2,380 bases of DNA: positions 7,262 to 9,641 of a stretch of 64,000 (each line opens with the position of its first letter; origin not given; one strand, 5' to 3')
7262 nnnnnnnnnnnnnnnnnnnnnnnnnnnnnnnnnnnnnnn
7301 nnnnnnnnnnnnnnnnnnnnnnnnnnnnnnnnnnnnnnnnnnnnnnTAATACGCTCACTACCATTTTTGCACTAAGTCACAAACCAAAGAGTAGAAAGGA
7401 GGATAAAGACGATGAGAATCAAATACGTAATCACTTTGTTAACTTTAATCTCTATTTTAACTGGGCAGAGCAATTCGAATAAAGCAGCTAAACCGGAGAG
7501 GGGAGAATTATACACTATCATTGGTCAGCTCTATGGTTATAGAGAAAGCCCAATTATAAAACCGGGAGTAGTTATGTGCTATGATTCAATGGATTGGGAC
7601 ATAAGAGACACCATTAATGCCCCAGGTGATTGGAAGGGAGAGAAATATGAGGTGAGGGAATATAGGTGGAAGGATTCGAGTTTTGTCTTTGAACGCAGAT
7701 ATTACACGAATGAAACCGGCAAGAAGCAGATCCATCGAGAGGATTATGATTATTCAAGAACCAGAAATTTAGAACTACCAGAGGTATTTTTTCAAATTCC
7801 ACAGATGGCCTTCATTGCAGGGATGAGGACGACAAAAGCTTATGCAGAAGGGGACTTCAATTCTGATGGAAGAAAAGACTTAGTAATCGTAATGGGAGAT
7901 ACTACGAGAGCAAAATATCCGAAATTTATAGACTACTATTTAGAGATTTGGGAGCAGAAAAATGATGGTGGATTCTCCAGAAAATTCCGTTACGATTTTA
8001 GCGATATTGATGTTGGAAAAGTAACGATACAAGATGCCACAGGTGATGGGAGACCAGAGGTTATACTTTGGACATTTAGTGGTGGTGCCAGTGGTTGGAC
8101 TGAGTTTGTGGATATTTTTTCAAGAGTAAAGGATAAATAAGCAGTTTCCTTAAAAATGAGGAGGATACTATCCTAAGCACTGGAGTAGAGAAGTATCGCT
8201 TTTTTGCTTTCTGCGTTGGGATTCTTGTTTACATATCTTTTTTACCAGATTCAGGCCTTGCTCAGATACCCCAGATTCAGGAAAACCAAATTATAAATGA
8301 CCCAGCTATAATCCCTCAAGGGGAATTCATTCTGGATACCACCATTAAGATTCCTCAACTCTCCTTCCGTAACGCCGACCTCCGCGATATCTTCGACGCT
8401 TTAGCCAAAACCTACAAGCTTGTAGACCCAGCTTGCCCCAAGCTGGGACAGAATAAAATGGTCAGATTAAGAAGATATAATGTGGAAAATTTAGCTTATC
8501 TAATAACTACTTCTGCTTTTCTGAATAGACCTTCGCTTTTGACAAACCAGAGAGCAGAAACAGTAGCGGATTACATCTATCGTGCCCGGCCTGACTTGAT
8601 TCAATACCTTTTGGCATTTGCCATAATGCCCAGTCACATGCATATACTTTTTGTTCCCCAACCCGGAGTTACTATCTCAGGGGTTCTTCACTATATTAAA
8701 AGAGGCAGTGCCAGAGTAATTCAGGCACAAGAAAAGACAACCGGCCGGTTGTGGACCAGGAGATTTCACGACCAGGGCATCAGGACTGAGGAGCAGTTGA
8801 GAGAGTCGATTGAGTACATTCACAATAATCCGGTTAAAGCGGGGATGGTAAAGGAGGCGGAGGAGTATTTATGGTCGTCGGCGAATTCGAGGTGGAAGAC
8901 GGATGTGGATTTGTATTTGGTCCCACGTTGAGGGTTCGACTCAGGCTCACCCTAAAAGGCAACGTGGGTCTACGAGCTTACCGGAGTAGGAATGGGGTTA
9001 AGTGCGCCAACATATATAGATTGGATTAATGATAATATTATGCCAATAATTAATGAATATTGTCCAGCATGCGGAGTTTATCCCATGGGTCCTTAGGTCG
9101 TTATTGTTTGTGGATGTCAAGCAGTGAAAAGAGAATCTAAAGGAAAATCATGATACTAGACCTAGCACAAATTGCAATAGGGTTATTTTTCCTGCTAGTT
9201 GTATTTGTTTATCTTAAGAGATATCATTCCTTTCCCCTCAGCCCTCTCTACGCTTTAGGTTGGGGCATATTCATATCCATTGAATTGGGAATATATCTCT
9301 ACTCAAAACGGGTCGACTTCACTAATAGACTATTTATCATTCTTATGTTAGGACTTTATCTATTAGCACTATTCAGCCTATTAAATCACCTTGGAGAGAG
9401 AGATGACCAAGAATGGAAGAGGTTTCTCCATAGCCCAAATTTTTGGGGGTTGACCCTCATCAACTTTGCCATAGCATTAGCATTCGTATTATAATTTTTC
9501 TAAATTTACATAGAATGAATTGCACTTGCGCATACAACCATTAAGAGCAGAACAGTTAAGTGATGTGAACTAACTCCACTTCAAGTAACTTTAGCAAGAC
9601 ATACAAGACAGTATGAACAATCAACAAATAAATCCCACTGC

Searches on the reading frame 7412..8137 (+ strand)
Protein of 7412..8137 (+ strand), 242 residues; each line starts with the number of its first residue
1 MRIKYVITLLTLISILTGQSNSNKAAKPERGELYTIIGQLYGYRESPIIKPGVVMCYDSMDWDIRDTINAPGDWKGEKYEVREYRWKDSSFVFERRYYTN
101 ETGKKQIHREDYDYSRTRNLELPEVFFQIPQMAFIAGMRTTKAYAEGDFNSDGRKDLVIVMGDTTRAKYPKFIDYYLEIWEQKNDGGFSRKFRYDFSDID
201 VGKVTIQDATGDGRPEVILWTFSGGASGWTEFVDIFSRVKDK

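Call 10: search_protein_families(library=pfam, proteins=[window:7412-8137:+], max_evalue=1)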
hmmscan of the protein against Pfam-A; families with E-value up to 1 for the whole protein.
window:7412-8137:+ (242 aa): 2 families
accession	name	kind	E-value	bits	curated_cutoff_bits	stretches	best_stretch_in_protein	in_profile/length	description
PF13517.12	FG-GAP_3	-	1.6e-07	32.2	26.9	1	148-218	1-60/61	FG-GAP-like repeat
PF01839.29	FG-GAP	-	0.019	15.3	22.1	0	147-159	8-20/37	FG-GAP repeat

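Call 11: search_protein_families(library=ncbifam, proteins=[window:7412-8137:+], max_evalue=1)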
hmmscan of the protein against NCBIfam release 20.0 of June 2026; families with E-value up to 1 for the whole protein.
window:7412-8137:+ (242 aa): 3 families
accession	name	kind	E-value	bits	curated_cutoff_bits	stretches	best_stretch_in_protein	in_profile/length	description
NF047539.1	XAC2610_fam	domain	0.00094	19.6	35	1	147-177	4-32/89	XAC2610-related protein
NF000157.1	fusid_est_FusH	equivalog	0.028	13.1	999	1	142-224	370-445/520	fusidic acid esterase FusH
NF040734.1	CC-COOH_SaoC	equivalog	0.12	12.1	80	1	144-166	50-72/148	Cys-Cys-COOH (seleno)protein SaoC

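Call 29: search_solved_structures(query=window:7412-8137:+, max_evalue=10, show_alignments=3)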
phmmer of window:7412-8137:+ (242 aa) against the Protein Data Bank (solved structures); distinct sequences matched with E-value up to 10: 1.
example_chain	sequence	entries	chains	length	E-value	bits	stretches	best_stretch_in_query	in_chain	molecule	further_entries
8w20_C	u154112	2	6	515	0.011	18.5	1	144-182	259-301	Secreted esterase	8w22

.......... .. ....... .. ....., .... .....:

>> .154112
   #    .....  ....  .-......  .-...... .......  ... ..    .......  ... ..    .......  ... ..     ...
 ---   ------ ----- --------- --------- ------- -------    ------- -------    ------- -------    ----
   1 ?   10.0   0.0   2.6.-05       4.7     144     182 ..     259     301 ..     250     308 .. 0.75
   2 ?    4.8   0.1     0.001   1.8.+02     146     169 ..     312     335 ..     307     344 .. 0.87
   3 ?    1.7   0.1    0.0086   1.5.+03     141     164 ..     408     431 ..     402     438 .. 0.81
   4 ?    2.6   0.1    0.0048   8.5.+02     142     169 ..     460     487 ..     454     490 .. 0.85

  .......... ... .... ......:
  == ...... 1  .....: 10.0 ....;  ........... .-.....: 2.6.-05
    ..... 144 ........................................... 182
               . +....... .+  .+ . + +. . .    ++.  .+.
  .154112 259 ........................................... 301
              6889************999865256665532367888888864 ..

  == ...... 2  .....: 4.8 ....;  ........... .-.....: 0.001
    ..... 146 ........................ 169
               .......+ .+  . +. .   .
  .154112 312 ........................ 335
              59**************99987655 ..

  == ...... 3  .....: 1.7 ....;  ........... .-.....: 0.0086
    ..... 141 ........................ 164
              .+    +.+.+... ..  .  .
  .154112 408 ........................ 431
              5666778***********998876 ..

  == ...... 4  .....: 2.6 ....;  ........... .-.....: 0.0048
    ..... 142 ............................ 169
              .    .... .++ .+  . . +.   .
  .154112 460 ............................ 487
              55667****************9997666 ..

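Call 38: find_encoding_contigs(protein=window:7412-8137:+, flank=10000, max_places=6)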
Protein window:7412-8137:+ (242 aa): 1 contig read that carries it; 1 place shown.
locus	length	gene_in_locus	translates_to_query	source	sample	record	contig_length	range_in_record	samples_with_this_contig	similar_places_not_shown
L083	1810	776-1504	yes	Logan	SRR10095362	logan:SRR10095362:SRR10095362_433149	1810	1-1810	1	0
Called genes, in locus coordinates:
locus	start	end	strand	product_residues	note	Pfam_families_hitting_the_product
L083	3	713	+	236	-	?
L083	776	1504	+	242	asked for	PF13517:FG-GAP_3 (weak)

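Call 42: find_homologous_proteins(query=window:7412-8137:+, max_evalue=0.01)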
Query window:7412-8137:+ (242 aa): 2 proteins with E <= 0.01 among 106 candidates.
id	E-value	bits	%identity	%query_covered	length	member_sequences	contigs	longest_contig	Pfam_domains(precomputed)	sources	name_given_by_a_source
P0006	2.9e-162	556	100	100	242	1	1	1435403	PF13517.13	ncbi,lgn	-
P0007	2.3e-79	285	61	88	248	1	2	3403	PF13517.13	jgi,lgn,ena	-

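Call 44: find_encoding_contigs(protein=P0007, flank=10000, max_places=6)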
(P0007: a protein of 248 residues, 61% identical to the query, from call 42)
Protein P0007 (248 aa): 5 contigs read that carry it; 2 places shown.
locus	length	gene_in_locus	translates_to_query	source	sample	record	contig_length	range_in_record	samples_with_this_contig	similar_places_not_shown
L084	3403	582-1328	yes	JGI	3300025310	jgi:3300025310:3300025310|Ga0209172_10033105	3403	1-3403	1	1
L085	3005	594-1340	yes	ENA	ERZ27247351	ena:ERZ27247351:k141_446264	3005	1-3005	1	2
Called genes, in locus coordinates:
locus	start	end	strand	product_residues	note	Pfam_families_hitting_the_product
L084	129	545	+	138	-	-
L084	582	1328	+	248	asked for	PF13517:FG-GAP_3 (faint)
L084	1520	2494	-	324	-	PF13384:HTH_23, PF13518:HTH_28, PF13551:HTH_29, PF13565:HTH_32, PF00665:rve, PF13683:rve_3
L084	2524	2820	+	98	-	PF16344:FecR_C (weak), PF07660:STN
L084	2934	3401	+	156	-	?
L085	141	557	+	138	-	-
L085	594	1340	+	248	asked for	PF13517:FG-GAP_3 (faint)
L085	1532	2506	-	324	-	PF13384:HTH_23, PF13518:HTH_28, PF13551:HTH_29, PF13565:HTH_32, PF00665:rve, PF13683:rve_3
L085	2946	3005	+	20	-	?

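Call 50: search_protein_families(library=ncbifam, proteins=[P0007], max_evalue=1)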
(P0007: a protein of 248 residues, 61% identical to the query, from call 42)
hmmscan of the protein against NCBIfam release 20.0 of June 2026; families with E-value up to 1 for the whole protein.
P0007 (248 aa): 2 families
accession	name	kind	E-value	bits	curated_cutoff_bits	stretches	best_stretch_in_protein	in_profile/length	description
NF047539.1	XAC2610_fam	domain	0.00028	21.3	35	0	148-175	4-31/89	XAC2610-related protein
NF040734.1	CC-COOH_SaoC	equivalog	0.00092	19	80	1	143-166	48-71/148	Cys-Cys-COOH (seleno)protein SaoC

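Call 65: search_protein_families(library=phrogs, proteins=[window:7412-8137:+], max_evalue=1)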
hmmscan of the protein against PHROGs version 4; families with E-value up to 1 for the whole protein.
window:7412-8137:+ (242 aa): 0 families

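Call 73: search_solved_structures(query=A3, max_evalue=10, show_alignments=3)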
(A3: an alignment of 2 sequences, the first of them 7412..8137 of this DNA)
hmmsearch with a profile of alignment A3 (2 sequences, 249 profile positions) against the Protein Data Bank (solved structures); distinct sequences matched with E-value up to 10: 3.
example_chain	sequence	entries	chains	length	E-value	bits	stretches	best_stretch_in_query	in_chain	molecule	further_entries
8w20_C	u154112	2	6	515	0.041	16.5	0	144-170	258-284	Secreted esterase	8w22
7ocl_A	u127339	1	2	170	1.1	11.8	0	25-58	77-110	Hepatocyte growth factor alpha chain,Hepatocyte growth factor alpha chain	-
7ocm_A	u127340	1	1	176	1.3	11.6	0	25-58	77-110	Hepatocyte growth factor alpha chain,Hepatocyte growth factor alpha chain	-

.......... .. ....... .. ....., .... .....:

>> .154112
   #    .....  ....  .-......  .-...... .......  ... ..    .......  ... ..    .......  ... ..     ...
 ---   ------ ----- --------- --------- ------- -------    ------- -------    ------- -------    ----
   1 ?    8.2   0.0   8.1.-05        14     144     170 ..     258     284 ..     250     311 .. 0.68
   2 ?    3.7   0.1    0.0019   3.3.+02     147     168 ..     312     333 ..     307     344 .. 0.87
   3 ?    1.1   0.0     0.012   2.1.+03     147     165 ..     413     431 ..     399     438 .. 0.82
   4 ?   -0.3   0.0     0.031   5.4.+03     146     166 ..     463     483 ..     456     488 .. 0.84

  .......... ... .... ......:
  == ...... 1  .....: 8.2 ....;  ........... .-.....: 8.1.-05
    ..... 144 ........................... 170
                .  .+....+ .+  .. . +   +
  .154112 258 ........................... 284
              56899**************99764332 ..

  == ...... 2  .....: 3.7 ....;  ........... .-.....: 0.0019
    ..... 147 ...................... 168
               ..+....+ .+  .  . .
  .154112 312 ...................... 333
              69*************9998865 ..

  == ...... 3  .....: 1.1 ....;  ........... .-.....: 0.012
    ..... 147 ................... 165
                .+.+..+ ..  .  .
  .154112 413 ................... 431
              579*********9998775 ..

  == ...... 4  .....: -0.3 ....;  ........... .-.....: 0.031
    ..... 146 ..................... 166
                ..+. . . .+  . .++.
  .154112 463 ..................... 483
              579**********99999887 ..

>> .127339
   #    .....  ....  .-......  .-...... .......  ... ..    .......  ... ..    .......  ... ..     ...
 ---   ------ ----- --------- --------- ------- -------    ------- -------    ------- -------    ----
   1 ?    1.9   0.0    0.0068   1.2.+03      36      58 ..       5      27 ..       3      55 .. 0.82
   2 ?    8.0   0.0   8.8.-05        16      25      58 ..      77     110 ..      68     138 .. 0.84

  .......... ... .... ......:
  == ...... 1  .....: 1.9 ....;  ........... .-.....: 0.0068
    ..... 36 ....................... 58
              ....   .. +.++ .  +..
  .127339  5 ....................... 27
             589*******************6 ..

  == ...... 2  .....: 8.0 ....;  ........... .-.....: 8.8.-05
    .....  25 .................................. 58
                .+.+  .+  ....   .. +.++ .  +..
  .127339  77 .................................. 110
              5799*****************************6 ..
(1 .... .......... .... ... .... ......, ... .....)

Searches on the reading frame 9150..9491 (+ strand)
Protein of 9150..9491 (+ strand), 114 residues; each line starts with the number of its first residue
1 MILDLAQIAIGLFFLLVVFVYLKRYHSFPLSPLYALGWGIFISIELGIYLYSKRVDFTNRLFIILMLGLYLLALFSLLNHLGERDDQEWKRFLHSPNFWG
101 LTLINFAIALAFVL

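Call 10: search_protein_families(library=pfam, proteins=[window:9150-9491:+], max_evalue=1)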
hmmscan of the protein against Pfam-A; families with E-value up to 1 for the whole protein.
window:9150-9491:+ (114 aa): 2 families
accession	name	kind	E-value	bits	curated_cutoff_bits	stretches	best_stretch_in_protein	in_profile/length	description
PF16927.11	HisKA_7TM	-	0.003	17.9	28.6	1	40-112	6-75/224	N-terminal 7TM region of histidine kinase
PF09858.14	DUF2085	-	0.045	14.6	25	1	38-94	23-79/90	Predicted membrane protein (DUF2085)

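Call 50: search_protein_families(library=ncbifam, proteins=[window:9150-9491:+], max_evalue=1)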
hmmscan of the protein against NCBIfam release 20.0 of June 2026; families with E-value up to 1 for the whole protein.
window:9150-9491:+ (114 aa): 0 families

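Call 53: find_encoding_contigs(protein=window:9150-9491:+, flank=10000, max_places=10)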
Protein window:9150-9491:+ (114 aa): no gene with exactly this product is on record in the collection.
